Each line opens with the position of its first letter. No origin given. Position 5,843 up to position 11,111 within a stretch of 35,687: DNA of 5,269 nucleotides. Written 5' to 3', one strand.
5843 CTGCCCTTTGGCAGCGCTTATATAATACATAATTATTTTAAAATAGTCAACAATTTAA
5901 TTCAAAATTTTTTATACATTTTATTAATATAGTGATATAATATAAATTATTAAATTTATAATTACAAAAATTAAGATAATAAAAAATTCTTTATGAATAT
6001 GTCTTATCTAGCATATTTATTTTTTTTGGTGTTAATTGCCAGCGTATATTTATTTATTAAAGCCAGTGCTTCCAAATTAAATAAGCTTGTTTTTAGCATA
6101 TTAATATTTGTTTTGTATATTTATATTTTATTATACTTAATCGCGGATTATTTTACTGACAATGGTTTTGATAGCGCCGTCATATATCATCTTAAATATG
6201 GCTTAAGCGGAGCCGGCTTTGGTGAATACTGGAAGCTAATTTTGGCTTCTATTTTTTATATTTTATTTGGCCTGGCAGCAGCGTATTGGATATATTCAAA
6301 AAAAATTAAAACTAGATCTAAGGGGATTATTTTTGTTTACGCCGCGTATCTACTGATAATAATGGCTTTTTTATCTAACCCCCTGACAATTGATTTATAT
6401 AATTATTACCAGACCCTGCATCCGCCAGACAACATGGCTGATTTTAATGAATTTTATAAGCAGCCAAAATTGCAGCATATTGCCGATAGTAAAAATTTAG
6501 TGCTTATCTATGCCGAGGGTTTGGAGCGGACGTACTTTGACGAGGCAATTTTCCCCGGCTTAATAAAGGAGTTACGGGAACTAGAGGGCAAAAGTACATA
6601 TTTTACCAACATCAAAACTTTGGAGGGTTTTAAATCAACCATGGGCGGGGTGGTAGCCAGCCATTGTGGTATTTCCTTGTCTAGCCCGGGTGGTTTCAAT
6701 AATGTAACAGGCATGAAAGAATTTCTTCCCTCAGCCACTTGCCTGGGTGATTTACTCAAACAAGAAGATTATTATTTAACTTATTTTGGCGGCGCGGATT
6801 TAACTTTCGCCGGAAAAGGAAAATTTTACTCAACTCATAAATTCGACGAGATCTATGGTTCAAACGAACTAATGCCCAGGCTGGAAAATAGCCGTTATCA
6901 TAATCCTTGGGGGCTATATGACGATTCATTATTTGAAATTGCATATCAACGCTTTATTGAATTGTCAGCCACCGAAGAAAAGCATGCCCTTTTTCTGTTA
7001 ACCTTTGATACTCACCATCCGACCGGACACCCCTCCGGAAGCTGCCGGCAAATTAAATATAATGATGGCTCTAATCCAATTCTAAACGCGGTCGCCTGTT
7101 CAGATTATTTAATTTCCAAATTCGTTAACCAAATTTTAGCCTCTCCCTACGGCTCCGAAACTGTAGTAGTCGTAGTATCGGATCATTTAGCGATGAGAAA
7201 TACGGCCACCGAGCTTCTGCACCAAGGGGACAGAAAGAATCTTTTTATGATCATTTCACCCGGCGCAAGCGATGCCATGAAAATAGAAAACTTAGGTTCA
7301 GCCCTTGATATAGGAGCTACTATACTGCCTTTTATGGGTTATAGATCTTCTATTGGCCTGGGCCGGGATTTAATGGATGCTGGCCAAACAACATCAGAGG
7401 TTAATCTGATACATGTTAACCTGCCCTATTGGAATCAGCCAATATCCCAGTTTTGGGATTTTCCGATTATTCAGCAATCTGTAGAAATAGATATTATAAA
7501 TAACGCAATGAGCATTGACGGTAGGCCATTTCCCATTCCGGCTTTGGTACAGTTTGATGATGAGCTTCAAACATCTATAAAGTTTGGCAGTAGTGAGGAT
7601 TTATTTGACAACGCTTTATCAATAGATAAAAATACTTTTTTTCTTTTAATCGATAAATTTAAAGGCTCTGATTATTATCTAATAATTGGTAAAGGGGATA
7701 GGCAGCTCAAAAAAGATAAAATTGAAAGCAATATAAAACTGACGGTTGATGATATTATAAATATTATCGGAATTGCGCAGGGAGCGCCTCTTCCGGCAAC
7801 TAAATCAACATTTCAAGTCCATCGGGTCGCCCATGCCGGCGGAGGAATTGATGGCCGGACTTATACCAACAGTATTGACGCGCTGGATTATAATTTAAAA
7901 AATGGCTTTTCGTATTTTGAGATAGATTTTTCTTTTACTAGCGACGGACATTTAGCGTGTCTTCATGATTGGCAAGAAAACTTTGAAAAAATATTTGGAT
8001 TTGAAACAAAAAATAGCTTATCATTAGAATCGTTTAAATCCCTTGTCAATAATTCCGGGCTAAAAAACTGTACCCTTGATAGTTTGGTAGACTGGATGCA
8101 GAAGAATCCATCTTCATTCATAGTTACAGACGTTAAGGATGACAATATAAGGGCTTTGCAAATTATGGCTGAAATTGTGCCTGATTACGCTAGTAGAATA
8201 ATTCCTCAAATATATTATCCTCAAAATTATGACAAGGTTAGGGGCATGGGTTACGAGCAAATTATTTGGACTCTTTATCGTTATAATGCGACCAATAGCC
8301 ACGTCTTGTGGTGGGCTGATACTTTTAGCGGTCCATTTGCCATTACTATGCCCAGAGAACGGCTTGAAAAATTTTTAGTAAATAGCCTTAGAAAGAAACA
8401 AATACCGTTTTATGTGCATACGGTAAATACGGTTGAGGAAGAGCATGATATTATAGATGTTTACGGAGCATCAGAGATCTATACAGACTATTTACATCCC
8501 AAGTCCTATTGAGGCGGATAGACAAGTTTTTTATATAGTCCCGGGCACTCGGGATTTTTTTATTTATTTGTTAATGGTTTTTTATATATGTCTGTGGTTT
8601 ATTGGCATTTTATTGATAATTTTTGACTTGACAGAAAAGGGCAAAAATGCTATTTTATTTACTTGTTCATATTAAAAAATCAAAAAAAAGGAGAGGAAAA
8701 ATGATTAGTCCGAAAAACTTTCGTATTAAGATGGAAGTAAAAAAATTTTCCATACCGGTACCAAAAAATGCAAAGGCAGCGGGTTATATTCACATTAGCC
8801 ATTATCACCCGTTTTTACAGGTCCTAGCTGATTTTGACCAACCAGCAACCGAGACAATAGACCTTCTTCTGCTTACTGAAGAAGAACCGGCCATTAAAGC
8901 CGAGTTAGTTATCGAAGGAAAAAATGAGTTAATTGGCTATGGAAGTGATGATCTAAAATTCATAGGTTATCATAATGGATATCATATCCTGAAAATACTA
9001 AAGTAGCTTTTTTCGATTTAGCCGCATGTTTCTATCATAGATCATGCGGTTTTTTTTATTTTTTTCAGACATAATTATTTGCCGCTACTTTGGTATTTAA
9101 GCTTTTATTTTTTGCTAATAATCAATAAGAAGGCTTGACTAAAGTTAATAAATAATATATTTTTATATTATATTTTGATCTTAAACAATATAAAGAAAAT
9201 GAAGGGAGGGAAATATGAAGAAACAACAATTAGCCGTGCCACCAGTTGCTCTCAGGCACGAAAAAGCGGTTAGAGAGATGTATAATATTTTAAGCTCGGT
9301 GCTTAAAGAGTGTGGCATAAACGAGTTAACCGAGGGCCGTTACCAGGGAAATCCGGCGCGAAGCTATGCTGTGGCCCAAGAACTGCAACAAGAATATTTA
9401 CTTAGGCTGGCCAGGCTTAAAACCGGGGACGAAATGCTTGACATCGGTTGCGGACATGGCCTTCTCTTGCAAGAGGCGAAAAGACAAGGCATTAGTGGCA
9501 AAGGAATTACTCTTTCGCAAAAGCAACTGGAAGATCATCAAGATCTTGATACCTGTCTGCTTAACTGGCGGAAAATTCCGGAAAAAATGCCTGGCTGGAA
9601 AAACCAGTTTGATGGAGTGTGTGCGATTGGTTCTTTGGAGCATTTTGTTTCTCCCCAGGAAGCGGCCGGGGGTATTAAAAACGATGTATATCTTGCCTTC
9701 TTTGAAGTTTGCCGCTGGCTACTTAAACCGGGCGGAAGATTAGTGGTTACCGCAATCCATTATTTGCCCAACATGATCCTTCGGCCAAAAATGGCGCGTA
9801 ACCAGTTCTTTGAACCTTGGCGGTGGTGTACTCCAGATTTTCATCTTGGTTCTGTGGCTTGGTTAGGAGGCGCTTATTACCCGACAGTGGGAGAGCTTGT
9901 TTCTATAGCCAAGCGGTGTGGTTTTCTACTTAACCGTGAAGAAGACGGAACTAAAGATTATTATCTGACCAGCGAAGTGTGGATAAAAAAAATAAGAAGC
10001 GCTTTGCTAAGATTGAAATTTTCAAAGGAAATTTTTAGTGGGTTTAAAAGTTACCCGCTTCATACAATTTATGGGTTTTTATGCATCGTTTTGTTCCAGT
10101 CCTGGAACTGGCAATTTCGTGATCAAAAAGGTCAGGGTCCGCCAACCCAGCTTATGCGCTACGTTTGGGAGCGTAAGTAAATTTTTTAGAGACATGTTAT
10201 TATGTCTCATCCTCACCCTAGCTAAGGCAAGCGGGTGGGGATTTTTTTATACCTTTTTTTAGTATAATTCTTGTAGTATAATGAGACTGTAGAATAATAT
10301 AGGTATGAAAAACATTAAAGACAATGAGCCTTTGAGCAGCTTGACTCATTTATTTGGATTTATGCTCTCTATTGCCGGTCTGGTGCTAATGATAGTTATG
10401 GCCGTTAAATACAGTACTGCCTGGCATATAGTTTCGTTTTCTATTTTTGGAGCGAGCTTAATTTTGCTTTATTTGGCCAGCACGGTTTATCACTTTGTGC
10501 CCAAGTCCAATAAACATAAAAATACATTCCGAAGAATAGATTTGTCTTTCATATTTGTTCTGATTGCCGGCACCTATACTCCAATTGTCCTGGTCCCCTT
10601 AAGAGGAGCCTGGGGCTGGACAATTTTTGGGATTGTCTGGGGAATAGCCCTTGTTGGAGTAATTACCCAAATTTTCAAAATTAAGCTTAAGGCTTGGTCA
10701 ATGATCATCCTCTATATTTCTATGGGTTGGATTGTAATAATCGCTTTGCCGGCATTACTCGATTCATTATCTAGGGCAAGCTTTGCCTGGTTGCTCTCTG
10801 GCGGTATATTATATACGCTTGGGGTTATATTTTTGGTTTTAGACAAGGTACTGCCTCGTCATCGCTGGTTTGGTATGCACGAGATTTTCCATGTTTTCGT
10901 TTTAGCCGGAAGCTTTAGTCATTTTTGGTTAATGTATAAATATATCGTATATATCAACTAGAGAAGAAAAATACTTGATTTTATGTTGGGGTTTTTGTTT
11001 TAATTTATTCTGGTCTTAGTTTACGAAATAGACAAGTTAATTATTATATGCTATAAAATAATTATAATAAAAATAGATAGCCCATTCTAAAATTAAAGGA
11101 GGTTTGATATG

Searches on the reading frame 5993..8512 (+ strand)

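Call 70: search_protein_families(library=pfam, proteins=[window:5993-8512:+], max_evalue=0.001)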
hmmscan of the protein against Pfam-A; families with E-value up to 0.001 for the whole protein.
window:5993-8512:+ (839 aa): 2 families
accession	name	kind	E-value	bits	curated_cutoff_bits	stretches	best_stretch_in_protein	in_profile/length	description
PF00884.28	Sulfatase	-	2.2e-23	83.5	25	1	167-450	1-301/301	Sulfatase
PF03009.23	GDPD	-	9.1e-06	26.4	23.6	1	623-732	8-131/244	Glycerophosphoryl diester phosphodiesterase family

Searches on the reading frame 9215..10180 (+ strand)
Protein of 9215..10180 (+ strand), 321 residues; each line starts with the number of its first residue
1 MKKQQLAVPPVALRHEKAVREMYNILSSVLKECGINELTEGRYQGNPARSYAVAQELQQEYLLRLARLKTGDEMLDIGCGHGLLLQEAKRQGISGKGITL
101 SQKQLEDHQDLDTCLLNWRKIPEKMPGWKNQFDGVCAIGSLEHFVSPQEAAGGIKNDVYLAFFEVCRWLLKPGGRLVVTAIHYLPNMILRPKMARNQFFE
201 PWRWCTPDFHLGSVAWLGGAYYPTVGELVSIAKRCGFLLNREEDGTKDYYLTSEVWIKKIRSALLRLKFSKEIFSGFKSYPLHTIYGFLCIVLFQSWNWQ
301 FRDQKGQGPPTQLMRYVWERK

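Call 70: search_protein_families(library=pfam, proteins=[window:9215-10180:+], max_evalue=0.001)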
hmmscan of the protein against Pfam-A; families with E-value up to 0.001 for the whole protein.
window:9215-10180:+ (321 aa): 7 families
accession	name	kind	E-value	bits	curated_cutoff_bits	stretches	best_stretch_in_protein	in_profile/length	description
PF02353.26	CMAS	-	4.6e-19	69.2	27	1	50-280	42-255/273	Mycolic acid cyclopropane synthetase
PF13489.12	Methyltransf_23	-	5.3e-11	43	27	1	56-209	8-139/164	Methyltransferase domain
PF08241.18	Methyltransf_11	-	5.4e-08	33.8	21.2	1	75-178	1-95/95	Methyltransferase domain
PF08242.18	Methyltransf_12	-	1.7e-06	29.1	30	1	75-176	1-98/98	Methyltransferase domain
PF13649.12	Methyltransf_25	-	8e-06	26.9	27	1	75-149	2-81/97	Methyltransferase domain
PF13847.12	Methyltransf_31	-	4.4e-05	23.6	27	1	69-182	2-113/145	Methyltransferase domain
PF07021.18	MetW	-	0.00017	21.7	21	1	66-105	9-49/193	Methionine biosynthesis protein MetW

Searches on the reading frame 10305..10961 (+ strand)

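Call 70: search_protein_families(library=pfam, proteins=[window:10305-10961:+], max_evalue=0.001)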
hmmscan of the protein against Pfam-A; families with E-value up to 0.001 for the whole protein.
window:10305-10961:+ (218 aa): 1 family
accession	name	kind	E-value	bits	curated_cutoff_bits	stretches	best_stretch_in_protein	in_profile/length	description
PF03006.26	HlyIII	-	5.1e-45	154.3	26.2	1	6-207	4-224/224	Haemolysin-III related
